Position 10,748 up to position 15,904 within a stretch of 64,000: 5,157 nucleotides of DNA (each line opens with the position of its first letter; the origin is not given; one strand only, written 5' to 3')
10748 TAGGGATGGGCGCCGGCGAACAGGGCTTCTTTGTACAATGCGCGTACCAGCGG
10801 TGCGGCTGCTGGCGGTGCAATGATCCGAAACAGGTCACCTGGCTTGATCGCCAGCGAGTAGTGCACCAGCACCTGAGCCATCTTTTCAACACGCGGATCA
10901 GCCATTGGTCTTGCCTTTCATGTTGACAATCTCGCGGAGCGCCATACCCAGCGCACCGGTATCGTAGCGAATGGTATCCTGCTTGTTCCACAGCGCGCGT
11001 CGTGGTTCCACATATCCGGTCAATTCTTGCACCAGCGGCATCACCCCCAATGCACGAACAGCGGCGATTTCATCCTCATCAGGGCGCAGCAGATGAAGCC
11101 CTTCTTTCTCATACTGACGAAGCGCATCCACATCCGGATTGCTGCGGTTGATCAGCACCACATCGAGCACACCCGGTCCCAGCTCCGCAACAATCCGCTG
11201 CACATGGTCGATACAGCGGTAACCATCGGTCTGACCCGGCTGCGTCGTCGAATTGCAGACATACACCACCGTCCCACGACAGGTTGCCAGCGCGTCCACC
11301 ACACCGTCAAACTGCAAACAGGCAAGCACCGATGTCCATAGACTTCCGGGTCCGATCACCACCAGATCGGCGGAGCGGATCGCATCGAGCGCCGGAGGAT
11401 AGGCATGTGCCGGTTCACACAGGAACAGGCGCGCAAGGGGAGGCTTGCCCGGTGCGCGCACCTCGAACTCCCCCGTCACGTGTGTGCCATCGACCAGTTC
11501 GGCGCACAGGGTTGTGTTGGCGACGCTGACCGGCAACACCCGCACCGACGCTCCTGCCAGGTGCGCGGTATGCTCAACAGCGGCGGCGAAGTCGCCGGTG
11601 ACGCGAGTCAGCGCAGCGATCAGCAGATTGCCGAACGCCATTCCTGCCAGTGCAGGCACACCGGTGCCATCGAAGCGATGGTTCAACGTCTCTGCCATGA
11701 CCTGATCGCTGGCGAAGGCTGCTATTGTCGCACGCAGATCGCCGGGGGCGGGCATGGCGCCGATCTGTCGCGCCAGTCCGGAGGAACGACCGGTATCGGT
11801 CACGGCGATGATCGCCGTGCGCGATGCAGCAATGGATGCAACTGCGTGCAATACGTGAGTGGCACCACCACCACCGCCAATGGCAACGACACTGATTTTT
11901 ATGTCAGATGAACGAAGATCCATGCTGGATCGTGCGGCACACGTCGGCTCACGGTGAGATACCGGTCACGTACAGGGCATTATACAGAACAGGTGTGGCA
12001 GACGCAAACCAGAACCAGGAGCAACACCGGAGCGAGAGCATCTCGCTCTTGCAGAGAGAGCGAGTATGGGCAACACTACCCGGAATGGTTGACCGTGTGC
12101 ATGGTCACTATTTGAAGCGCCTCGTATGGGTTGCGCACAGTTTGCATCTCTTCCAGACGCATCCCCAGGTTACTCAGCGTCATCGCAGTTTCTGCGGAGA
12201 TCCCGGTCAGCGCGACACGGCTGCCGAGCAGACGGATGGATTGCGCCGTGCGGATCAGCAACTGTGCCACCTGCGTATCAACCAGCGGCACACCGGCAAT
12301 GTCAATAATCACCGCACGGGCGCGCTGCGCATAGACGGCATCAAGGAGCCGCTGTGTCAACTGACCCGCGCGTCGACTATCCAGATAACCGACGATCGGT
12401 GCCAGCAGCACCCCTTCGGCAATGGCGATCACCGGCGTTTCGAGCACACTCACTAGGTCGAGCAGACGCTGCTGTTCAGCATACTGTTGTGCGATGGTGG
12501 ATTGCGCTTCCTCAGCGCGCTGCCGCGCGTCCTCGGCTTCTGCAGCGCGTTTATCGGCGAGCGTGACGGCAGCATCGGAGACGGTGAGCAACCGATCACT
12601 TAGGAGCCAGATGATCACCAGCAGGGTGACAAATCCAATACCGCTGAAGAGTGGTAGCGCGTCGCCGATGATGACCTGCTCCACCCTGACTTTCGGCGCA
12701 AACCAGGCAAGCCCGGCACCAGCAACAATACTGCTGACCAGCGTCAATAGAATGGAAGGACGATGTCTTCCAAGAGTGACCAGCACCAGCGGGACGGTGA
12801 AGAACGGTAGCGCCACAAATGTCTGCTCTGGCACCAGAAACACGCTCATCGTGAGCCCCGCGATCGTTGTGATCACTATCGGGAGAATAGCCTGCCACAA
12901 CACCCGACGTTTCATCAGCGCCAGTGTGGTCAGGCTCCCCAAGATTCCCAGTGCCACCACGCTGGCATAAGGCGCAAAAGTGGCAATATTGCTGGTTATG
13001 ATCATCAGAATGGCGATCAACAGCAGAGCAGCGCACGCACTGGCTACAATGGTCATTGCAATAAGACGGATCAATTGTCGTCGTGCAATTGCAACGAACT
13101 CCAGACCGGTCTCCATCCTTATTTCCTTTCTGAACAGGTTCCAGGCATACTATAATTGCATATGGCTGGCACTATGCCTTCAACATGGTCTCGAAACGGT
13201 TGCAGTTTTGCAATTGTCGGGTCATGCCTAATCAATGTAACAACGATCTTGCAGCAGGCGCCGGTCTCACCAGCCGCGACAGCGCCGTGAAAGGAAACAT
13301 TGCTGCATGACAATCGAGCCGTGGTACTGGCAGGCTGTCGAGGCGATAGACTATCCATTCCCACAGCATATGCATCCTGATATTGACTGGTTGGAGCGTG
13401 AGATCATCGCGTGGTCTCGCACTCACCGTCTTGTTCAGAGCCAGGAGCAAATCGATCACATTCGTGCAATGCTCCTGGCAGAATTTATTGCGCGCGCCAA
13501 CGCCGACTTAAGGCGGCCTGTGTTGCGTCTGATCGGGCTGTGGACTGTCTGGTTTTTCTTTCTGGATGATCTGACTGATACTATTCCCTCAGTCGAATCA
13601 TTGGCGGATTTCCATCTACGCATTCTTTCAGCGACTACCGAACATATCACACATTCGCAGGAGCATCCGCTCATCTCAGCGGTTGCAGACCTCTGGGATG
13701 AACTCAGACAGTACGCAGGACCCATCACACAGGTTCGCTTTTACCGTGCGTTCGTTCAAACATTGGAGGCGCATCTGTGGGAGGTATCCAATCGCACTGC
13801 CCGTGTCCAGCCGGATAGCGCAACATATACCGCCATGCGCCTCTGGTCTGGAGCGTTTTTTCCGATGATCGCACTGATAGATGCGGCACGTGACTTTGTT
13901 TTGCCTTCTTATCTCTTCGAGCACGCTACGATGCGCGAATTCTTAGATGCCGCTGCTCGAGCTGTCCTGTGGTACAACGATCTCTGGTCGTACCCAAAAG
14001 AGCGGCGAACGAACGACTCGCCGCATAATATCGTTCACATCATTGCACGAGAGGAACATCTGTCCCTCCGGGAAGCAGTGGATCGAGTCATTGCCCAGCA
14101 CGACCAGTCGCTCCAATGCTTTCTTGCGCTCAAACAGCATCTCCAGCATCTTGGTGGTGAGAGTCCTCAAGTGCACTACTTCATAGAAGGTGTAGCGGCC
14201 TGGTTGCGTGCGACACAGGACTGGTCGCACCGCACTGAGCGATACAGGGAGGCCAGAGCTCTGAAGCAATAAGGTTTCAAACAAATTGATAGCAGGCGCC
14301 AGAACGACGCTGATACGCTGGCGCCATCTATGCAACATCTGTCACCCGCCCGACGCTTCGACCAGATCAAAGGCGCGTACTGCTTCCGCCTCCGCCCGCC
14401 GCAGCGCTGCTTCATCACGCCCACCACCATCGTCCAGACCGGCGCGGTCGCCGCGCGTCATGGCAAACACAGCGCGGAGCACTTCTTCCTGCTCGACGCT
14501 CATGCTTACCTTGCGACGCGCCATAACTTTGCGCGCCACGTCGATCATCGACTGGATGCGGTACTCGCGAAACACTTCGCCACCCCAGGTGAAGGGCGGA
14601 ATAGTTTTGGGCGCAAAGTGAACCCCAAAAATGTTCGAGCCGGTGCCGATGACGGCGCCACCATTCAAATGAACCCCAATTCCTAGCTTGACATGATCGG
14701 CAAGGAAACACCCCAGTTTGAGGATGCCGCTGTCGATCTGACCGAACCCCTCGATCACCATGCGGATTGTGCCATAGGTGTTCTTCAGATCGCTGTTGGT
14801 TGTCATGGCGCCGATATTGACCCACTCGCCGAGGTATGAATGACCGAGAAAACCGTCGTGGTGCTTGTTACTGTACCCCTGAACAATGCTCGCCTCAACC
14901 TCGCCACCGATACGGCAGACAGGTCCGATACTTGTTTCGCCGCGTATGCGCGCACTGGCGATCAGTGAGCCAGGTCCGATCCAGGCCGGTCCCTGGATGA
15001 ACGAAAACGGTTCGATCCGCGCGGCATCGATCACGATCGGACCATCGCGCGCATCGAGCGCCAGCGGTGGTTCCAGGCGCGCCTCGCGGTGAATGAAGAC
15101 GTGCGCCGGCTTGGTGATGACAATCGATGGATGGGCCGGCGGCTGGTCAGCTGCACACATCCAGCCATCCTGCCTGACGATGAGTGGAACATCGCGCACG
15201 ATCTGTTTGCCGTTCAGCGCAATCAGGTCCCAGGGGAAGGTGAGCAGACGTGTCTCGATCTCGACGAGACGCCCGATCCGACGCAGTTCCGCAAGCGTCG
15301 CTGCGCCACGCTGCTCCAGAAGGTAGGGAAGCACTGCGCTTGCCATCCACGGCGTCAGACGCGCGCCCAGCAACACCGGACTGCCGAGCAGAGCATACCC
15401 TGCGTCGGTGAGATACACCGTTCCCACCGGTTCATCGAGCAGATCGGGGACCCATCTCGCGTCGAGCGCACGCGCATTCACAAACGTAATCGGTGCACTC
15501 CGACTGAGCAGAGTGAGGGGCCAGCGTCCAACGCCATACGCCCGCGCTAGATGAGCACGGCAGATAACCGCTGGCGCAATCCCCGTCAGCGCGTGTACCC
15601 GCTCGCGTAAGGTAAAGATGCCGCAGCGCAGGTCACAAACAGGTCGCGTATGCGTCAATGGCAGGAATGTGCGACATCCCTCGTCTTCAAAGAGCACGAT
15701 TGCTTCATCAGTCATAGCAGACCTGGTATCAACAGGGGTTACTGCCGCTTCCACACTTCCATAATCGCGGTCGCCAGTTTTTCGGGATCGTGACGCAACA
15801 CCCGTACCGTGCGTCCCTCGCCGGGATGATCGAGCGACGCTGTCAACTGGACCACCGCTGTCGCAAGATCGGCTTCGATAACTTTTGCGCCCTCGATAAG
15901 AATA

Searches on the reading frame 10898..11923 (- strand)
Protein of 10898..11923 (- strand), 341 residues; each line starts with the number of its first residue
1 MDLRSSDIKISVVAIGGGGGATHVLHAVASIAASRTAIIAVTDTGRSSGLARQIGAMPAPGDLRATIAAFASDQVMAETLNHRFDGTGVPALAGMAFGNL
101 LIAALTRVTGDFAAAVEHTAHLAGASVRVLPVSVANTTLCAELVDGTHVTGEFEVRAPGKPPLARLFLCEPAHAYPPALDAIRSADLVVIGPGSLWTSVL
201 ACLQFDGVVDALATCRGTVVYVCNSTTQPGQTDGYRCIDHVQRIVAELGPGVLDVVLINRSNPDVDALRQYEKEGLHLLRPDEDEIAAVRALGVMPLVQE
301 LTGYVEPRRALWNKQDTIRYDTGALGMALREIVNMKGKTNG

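Call 45: search_protein_families(library=pfam, proteins=[window:10898-11923:-], max_evalue=0.001)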
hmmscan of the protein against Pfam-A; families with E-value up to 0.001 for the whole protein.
window:10898-11923:- (341 aa): 1 family
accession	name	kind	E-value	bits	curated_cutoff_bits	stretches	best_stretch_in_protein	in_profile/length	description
PF01933.23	CofD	-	8.8e-70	235.6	30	1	12-288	1-279/290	2-phospho-L-lactate transferase CofD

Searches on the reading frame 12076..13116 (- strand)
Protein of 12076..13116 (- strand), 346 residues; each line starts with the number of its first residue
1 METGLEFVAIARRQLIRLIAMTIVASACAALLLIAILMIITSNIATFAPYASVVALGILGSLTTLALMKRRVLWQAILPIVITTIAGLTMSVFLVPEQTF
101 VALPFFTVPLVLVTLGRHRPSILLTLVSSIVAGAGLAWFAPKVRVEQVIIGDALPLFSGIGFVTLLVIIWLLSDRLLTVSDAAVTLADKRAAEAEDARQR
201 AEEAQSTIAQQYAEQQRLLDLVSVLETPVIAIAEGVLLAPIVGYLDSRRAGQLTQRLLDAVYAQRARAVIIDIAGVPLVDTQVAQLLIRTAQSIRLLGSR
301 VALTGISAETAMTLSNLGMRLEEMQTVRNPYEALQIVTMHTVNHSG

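Call 45: search_protein_families(library=pfam, proteins=[window:12076-13116:-], max_evalue=0.001)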
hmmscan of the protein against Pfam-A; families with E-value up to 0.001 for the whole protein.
window:12076-13116:- (346 aa): 2 families
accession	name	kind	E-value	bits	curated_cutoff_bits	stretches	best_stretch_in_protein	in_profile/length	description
PF01740.26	STAS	-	1.3e-13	51.1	22.6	1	229-320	3-94/106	STAS domain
PF13466.11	STAS_2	-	1.6e-06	28.7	29.2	1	242-319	4-79/80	STAS domain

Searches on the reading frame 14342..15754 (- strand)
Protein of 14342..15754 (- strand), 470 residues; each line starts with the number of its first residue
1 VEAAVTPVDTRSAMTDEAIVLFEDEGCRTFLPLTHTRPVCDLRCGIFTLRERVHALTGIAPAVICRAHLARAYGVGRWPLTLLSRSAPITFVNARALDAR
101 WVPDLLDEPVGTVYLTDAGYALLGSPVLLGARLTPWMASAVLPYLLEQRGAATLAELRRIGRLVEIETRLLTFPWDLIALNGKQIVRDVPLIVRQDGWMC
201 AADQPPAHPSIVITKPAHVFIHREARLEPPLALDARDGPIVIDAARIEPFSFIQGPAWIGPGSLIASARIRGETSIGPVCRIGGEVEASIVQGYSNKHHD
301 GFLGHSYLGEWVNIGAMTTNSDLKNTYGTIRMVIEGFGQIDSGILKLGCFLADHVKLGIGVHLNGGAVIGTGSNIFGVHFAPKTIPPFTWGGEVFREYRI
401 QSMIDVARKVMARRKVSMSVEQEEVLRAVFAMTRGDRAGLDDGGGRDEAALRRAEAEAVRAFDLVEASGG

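Call 45: search_protein_families(library=pfam, proteins=[window:14342-15754:-], max_evalue=0.001)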
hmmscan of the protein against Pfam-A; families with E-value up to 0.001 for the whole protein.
window:14342-15754:- (470 aa): 2 families
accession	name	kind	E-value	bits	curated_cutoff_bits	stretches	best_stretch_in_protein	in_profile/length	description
PF13562.11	NTP_transf_4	-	6.8e-23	81.9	27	1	19-194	1-150/153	Sugar nucleotidyl transferase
PF00132.30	Hexapep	-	9.2e-09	35.1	27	0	349-375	2-28/36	Bacterial transferase hexapeptide (six repeats)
